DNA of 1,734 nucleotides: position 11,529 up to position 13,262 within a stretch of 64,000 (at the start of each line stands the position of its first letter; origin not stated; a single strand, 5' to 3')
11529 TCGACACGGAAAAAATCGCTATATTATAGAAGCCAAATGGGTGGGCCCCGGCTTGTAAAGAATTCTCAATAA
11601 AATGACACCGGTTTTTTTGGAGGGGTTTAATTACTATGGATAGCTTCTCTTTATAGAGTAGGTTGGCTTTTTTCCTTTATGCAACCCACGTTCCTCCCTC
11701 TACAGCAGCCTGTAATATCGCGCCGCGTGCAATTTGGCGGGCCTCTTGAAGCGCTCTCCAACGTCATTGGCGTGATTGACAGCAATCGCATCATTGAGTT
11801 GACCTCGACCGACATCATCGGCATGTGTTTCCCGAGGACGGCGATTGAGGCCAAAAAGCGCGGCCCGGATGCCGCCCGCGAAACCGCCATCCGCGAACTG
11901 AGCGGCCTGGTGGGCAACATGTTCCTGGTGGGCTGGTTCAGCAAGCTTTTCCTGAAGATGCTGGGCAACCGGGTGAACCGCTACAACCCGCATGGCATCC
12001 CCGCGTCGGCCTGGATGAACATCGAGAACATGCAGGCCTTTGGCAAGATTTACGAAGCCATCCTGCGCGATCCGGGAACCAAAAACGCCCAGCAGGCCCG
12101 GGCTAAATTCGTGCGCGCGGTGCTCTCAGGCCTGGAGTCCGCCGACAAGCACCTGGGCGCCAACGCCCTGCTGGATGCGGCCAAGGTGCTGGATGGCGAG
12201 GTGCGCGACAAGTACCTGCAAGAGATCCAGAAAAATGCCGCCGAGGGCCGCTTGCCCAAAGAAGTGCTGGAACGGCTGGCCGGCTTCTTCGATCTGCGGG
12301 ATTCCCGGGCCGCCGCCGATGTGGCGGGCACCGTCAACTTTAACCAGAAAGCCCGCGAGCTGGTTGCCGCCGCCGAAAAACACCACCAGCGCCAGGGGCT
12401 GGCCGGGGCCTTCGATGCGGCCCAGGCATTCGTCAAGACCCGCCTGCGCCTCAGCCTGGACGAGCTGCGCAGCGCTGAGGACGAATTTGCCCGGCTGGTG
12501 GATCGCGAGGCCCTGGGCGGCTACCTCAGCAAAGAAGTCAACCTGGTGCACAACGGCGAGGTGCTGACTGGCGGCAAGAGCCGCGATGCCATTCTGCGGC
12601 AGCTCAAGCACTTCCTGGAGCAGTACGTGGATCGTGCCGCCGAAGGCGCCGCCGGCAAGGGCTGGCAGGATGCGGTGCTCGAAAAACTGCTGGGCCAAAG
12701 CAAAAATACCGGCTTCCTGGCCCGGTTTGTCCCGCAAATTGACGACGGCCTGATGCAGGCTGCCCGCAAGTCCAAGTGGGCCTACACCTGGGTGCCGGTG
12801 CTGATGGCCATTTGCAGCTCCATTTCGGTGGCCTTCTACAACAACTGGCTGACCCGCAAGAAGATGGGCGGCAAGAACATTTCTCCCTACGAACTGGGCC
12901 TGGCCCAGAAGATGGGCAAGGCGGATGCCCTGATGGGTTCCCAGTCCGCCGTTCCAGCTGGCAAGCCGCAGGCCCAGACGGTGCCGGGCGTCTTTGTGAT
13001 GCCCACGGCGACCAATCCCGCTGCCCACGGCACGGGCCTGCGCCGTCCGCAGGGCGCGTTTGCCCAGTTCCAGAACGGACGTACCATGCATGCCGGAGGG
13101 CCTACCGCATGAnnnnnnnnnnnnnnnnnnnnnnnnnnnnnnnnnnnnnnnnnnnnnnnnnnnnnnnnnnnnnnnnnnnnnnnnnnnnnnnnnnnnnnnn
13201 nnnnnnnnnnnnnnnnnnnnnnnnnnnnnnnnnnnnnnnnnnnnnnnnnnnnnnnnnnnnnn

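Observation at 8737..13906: Four-gene divergent cluster encoding a family of unknown, mutually similar membrane proteins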

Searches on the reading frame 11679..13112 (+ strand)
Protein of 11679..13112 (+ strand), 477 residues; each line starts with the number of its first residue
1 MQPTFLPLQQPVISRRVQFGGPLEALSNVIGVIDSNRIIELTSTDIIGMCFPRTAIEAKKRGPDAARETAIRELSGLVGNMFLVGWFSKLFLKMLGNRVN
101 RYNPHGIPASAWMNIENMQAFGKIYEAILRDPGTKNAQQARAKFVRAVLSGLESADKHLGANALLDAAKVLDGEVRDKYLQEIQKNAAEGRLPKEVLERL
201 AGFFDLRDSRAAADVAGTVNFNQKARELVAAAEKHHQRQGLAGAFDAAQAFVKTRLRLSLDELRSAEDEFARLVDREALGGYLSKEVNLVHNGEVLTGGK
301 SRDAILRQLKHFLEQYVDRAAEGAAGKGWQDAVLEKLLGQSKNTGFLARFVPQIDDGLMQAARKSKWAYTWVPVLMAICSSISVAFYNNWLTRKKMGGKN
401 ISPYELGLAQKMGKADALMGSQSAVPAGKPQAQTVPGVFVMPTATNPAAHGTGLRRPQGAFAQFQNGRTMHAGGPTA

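Call 3: search_protein_families(library=pfam, proteins=[window:11679-13112:+], max_evalue=1)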
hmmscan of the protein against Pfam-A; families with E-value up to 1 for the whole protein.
window:11679-13112:+ (477 aa): 1 family
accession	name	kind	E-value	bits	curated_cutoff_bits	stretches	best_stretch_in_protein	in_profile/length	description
PF09311.16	Rab5-bind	-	0.14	12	33.6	1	222-292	61-133/307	Rabaptin-like protein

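Call 4: search_protein_families(library=ncbifam, proteins=[window:11679-13112:+], max_evalue=1)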
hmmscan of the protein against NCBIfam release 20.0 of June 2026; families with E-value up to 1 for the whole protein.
window:11679-13112:+ (477 aa): 1 family
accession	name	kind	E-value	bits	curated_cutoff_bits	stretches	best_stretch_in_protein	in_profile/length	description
NF045553.1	AquGlycerPorinGla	equivalog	0.065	12.4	400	1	360-384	257-282/290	aquaglyceroporin Gla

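Call 7: find_encoding_contigs(protein=window:11679-13112:+, flank=10000, max_places=6)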
Protein window:11679-13112:+ (477 aa): 1 contig read that carries it; 1 place shown.
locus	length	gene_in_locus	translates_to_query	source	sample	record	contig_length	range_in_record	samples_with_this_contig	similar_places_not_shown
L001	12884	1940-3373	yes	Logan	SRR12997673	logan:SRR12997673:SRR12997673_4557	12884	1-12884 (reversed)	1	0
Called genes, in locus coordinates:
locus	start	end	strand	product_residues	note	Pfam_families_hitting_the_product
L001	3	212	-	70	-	?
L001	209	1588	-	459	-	-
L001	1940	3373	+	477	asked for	-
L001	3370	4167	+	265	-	-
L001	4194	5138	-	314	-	PF02457:DAC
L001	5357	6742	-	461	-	PF00278:Orn_DAP_Arg_deC, PF02784:Orn_Arg_deC_N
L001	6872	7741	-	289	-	PF12146:Hydrolase_4, PF00561:Abhydrolase_1, PF12697:Abhydrolase_6 (weak)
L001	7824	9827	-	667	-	PF05226:CHASE2, PF00211:Guanylate_cyc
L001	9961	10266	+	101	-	-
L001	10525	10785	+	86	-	-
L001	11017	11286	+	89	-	-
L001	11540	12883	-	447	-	?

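Call 9: find_homologous_proteins(query=window:11679-13112:+, max_evalue=0.01)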
Query window:11679-13112:+ (477 aa): 14 proteins with E <= 0.01 among 8000 candidates.
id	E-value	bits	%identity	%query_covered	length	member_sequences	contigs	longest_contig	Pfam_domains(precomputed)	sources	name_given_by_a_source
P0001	0.0e+0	1064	100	100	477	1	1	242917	-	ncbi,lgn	-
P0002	1.7e-202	691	66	100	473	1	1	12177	-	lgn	-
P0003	9.2e-103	363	43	95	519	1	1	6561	-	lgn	-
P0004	9.5e-98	346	41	96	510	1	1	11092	-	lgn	-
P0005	1.7e-87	312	40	95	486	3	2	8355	-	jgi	jgi:hypothetical protein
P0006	5.1e-85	304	40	96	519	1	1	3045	-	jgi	jgi:hypothetical protein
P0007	3.4e-84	302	39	95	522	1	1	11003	-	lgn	-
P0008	1.1e-81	293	39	93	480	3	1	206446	-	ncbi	ncbi:MAG TPA: hypothetical protein V6C52_05105 [Coleofasciculaceae cyanobacterium]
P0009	6.7e-81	291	40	81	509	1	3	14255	-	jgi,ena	jgi:hypothetical protein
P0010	2.7e-78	282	37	93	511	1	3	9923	-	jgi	jgi:hypothetical protein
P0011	1.0e-77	280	41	92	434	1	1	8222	-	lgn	-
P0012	3.2e-65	239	35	90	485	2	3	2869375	-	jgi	jgi:hypothetical protein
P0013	1.4e-64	237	35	83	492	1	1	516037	-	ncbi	-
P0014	7.7e-59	218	33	83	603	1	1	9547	-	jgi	jgi:hypothetical protein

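Call 10: find_encoding_contigs(protein=P0012, flank=10000, max_places=3)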
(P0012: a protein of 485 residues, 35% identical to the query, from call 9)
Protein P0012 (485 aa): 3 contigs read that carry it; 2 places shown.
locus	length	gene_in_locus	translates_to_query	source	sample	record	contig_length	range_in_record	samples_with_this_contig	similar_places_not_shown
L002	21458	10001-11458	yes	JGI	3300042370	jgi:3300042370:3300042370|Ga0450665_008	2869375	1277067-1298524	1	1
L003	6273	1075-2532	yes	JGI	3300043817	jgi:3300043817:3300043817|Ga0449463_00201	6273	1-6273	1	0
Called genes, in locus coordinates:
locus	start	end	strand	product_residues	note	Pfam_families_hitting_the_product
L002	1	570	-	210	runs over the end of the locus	PF00813:FliP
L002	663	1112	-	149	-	PF04347:FliO (weak)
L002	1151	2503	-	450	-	PF28396:SepQ_C, PF01052:FliMN_C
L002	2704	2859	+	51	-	-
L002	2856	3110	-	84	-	PF01649:Ribosomal_S20p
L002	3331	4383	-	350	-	PF01075:Glyco_transf_9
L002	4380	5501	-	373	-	PF01075:Glyco_transf_9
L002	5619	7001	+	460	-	-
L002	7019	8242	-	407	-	-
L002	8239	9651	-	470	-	-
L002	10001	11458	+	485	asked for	-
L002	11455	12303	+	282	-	-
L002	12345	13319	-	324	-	PF19293:CdaA_N (weak), PF02457:DAC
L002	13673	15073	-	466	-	PF00278:Orn_DAP_Arg_deC, PF02784:Orn_Arg_deC_N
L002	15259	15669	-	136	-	-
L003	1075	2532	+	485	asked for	-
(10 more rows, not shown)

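Call 11: find_encoding_contigs(protein=P0013, flank=10000, max_places=3)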
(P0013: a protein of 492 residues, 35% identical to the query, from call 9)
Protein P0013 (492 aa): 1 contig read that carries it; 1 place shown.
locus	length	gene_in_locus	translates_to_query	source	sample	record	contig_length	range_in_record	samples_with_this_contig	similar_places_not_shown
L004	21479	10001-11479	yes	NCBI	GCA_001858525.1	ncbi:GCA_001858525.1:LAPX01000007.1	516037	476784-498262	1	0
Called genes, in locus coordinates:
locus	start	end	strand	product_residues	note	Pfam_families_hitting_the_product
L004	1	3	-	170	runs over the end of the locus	PF01313:Bac_export_3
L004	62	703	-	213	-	PF00813:FliP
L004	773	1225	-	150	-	PF04347:FliO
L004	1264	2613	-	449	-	PF28396:SepQ_C, PF01052:FliMN_C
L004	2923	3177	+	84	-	PF01649:Ribosomal_S20p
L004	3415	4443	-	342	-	PF01075:Glyco_transf_9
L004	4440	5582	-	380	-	PF01075:Glyco_transf_9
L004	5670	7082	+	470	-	-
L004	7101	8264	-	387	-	-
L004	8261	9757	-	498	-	-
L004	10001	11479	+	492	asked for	-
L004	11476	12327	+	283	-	-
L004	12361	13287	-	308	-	PF19293:CdaA_N (weak), PF02457:DAC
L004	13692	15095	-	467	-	PF00278:Orn_DAP_Arg_deC, PF02784:Orn_Arg_deC_N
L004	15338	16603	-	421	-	-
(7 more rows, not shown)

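Call 12: find_encoding_contigs(protein=P0008, flank=10000, max_places=3)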
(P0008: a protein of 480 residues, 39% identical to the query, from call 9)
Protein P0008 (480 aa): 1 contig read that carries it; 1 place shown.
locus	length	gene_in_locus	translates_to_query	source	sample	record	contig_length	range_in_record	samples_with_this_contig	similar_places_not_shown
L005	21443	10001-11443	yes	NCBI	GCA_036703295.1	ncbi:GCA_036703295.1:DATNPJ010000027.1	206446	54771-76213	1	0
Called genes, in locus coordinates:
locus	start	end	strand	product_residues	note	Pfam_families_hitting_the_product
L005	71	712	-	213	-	PF00813:FliP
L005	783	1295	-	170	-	PF04347:FliO (weak)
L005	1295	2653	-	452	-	PF28396:SepQ_C (weak), PF01052:FliMN_C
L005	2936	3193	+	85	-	PF01649:Ribosomal_S20p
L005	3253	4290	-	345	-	PF01075:Glyco_transf_9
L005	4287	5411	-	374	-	PF01075:Glyco_transf_9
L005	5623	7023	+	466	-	PF13414:TPR_11 (weak), PF14559:TPR_19, PF07719:TPR_2 (weak), PF12569:NatA_aux_su (weak), PF13424:TPR_12 (weak), PF13432:TPR_16 (weak), PF13414:TPR_11, PF13432:TPR_16 (weak), +21 more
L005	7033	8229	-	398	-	-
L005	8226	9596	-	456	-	-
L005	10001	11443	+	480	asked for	-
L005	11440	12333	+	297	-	-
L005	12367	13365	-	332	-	PF02457:DAC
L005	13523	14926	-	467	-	PF00278:Orn_DAP_Arg_deC, PF02784:Orn_Arg_deC_N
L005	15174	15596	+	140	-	-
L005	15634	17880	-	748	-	PF14742:GDE_N_bis, PF22422:MGH1-like_GH, PF06202:GDE_C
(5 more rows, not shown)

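Call 14: find_related_loci(query=A1, collection=genome_contigs, flank=10000)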
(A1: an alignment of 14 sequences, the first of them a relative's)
Query A1 (477 aa) in genome_contigs; peptide patterns used: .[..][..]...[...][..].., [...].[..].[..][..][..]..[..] (x = any residue, [..] = any of these).
157 stretches matched a pattern; 16 encode a relative of the query (tblastn E <= 1e-3); 15 distinct loci.
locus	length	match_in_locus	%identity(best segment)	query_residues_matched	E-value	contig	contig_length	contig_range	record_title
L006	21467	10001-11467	39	17-473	4e-95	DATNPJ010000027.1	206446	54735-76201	MAG TPA_asm: Coleofasciculaceae cyanobacterium isolate SMAG_U16478 k141_1194925, whole genome shotgun sequence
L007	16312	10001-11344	35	3-405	4e-76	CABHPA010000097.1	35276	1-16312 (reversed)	MAG: Candidatus Melainabacteria bacterium isolate Melainabacteria_sp_nbed3b74 genome assembly, contig: NODE_3234_length_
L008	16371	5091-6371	37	9-405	2e-74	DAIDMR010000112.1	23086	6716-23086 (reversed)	MAG TPA_asm: Vampirovibrio sp. isolate clean456 k141_174082, whole genome shotgun sequence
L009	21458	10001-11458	34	7-473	4e-74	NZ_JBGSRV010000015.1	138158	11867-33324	MAG: Vampirovibrio sp. isolate JTS-AC367 k141_399393, whole genome shotgun sequence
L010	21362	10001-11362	35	9-436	2e-70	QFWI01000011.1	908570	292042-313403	MAG: Vampirovibrio chlorellavorus isolate Vc_AZ_2 Contig11, whole genome shotgun sequence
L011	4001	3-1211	36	45-407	2e-64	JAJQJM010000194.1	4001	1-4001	MAG: Vampirovibrio sp. isolate C_No_T20_B_bin.46 scaffold_28863, whole genome shotgun sequence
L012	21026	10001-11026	34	4-405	1e-58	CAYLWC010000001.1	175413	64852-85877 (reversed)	MAG TPA_asm: uncultured Vampirovibrionales bacterium isolate SRP144015_co1_126 genome assembly, contig: NODE_38_length_1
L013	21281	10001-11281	35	9-405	3e-70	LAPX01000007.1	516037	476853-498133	Vampirovibrio chlorellavorus isolate NCIMB 11383 contig_7, whole genome shotgun sequence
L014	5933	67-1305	31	1-407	2e-50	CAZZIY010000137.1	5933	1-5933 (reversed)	MAG TPA_asm: uncultured Vampirovibrionales bacterium isolate SRP124364_co1_423 genome assembly, contig: NODE_16891_lengt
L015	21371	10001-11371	29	7-468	7e-48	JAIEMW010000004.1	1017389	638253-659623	MAG: Cyanobacteriota bacterium isolate co.spades.CONCOCT.2.5kb_148 c_000000000002, whole genome shotgun sequence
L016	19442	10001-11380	31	39-457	2e-45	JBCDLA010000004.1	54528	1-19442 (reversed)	MAG: Cyanobacteria bacterium P01_H01_bin.74 k141_2366347_length_54528_cov_12.0000, whole genome shotgun sequence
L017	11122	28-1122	33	136-474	7e-42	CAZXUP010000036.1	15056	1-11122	MAG TPA_asm: uncultured Vampirovibrionales bacterium isolate SRP344714_co2_442 genome assembly, contig: NODE_10303_lengt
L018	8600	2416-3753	29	14-412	6e-41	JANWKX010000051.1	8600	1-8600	MAG: Vampirovibrionales bacterium isolate CRAIB_MAG104 c_000000025195, whole genome shotgun sequence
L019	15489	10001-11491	37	4-405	1e-36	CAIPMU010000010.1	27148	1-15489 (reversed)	MAG: Vampirovibrio chlorellavorus isolate Umea1_bin-2013 genome assembly, contig: bin-2013:10/20, whole genome shotgun s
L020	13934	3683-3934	35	16-93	2e-7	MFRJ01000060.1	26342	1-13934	MAG: Candidatus Melainabacteria bacterium GWA2_34_9 gwa2_scaffold_2365, whole genome shotgun sequence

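Call 30: search_protein_representatives(alignment_id=A1)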
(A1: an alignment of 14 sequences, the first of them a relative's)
Query: 14 sequences, 504 profile positions. Proteins with E-value up to 0.001 (for the whole library): 273; up to 1e-10: 140; up to 1e-30: 103. The best 150 are listed.
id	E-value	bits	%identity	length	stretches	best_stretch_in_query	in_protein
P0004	3.2e-204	695.9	-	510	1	1-500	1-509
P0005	7.5e-199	678.2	-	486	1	26-503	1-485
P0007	9.3e-198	674.6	-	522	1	7-503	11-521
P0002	6.2e-185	632.3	-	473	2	214-498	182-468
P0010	3.7e-178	609.9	-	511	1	6-500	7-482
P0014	3.3e-172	590.3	-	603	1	1-502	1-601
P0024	4.5e-156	537.1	-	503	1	1-503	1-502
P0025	1.0e-150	519.4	-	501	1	11-462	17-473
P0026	2.8e-150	518.0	-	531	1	13-483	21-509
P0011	8.1e-150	516.4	-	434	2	12-175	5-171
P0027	5.4e-149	513.7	-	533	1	10-498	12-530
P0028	9.7e-148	509.6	-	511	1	4-454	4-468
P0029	3.3e-144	497.9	-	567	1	13-503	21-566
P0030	5.1e-143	494.0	-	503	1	7-460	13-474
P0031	1.4e-139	482.6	-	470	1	9-459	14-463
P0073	3.2e-60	220.9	-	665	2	17-198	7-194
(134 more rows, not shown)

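Call 32: predict_structure(alignment_id=A1)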
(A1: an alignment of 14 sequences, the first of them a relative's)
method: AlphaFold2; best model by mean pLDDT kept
length: 477 residues; sequences in the alignment: 14
mean_pLDDT: 71.0   pTM: 0.65
mean pLDDT of the five models: 71.0, 68.7, 65.4, 65.2, 64.6
residues with pLDDT >= 90: 109; 70-90: 191; 50-70: 66; < 50: 111
segments of 3 or more residues with pLDDT < 50: 1-34, 401-477
pLDDT, mean of each block of 10 residues (from residue 1): 34 34 40 51 59 73 73 71 77 85 88 88 96 93 95 74 59 69 67 88 84 73 91 84 78 91 80 86 85 87 91 94 89 93 86 91 87 79 74 66 44 38 32 33 33 36 44 34
secondary structure, 60 per line:
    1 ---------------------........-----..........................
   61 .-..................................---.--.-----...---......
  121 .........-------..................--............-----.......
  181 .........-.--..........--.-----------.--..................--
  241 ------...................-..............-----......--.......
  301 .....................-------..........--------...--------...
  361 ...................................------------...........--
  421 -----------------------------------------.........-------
elements in order: H22-29 H35-61 H63-96 H115-129 H137-151 E152-154 H157-168 H174-189 H194-203 H221-238 H247-265 H267-280 E286-291 E294-301 H302-321 H329-338 H358-395 H408-418 H462-470

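Call 36: search_solved_structures(query=A1, max_evalue=10)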
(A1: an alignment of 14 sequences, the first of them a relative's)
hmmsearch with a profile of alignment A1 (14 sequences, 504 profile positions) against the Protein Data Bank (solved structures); distinct sequences matched with E-value up to 10: 7.
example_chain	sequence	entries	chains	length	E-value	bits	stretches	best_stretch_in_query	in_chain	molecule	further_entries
2wbi_A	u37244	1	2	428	0.12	14.5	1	328-394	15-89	ACYL-COA DEHYDROGENASE FAMILY MEMBER 11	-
3fwb_C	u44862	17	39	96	0.31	13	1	295-356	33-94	Protein SUS1 | Transcription and mRNA export factor SUS1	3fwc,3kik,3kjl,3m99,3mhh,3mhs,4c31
6sz9_D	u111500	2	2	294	0.7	11.9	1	155-260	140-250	DotZ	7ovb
8v3u_A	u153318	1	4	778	0.9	11.5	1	329-394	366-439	Acyl-Coenzyme A dehydrogenase family, member 11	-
8v3v_A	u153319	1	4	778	0.9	11.5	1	329-394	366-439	Acyl-Coenzyme A dehydrogenase family, member 11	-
2inr_A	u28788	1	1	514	1.1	11.3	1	178-301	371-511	DNA topoisomerase 4 subunit A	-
2zqm_A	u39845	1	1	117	1.7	10.6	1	146-226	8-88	Prefoldin beta subunit 1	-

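Call 46: find_homologous_proteins(query=A5, max_evalue=0.001)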
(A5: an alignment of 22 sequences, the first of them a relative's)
Query A5 (22 sequences) (665 aa, profile of the alignment): 1 proteins with E <= 0.001 among 8000 candidates.
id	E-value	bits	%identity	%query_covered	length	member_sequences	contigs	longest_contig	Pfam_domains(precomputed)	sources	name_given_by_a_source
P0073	4.3e-125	437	100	100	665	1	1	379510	-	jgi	-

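Call 47: find_encoding_contigs(protein=P0073, flank=10000, max_places=3)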
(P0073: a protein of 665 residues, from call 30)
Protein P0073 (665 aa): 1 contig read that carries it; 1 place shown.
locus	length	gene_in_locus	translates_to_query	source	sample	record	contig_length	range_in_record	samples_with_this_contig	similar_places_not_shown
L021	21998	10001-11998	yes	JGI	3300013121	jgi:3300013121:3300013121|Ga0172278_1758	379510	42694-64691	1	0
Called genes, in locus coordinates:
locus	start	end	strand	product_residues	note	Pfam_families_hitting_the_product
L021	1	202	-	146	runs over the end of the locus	-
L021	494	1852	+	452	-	-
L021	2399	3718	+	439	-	-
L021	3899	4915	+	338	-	-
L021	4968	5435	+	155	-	-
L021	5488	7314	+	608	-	PF07719:TPR_2 (faint), PF13428:TPR_14 (faint), PF13174:TPR_6 (faint), PF25063:ARM_TT21_C (weak), PF23914:TPR_CcmH_CycH (weak), PF13432:TPR_16 (weak), PF13431:TPR_17 (weak), PF14559:TPR_19 (weak), +6 more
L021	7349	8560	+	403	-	PF13424:TPR_12 (faint), PF00515:TPR_1 (faint), PF07719:TPR_2 (faint), PF13176:TPR_7 (faint), PF13432:TPR_16, PF14559:TPR_19 (faint), PF13371:TPR_9 (weak), PF13432:TPR_16 (weak), +2 more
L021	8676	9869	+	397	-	PF04055:Radical_SAM, PF19288:CofH_C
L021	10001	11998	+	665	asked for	-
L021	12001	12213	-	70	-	-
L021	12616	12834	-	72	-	-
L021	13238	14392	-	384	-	-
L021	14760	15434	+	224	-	PF14602:Hexapep_2 (faint), PF25084:LbH_EIF2B (weak), PF00132:Hexapep, PF25087:GMPPB_C (weak)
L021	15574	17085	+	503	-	PF13598:DUF4139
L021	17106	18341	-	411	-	PF13477:Glyco_trans_4_2, PF13439:Glyco_transf_4, PF13579:Glyco_trans_4_4, PF00534:Glycos_transf_1, PF13692:Glyco_trans_1_4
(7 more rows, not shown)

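Call 54: search_protein_families(library=padloc, proteins=[window:11679-13112:+], max_evalue=1)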
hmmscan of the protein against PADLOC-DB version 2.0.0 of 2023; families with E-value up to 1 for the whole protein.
window:11679-13112:+ (477 aa): 0 families

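Call 55: search_protein_families(library=phrogs, proteins=[window:11679-13112:+], max_evalue=1)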
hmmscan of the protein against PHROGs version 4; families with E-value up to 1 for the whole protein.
window:11679-13112:+ (477 aa): 3 families
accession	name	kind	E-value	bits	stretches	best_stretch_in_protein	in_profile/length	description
phrog_20149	-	unknown function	0.023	15.8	1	270-294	29-52/53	-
phrog_19913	-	unknown function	0.25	12.7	1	24-62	65-102/134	-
phrog_17395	-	unknown function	0.35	12.2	1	360-393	6-39/101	-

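Call 56: search_protein_families(library=pfam, alignment_id=A5, max_evalue=0.01)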
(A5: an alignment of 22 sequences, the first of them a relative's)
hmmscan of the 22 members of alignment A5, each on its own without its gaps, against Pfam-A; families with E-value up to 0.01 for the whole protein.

A. member 1, P0073 (665 aa): 0 families

B. families by the number of members that match (of 22 scanned): 1 family
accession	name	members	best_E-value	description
PF25623.1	T4_CASP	1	0.0082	T4-phage like capsid assembly scaffolding protein family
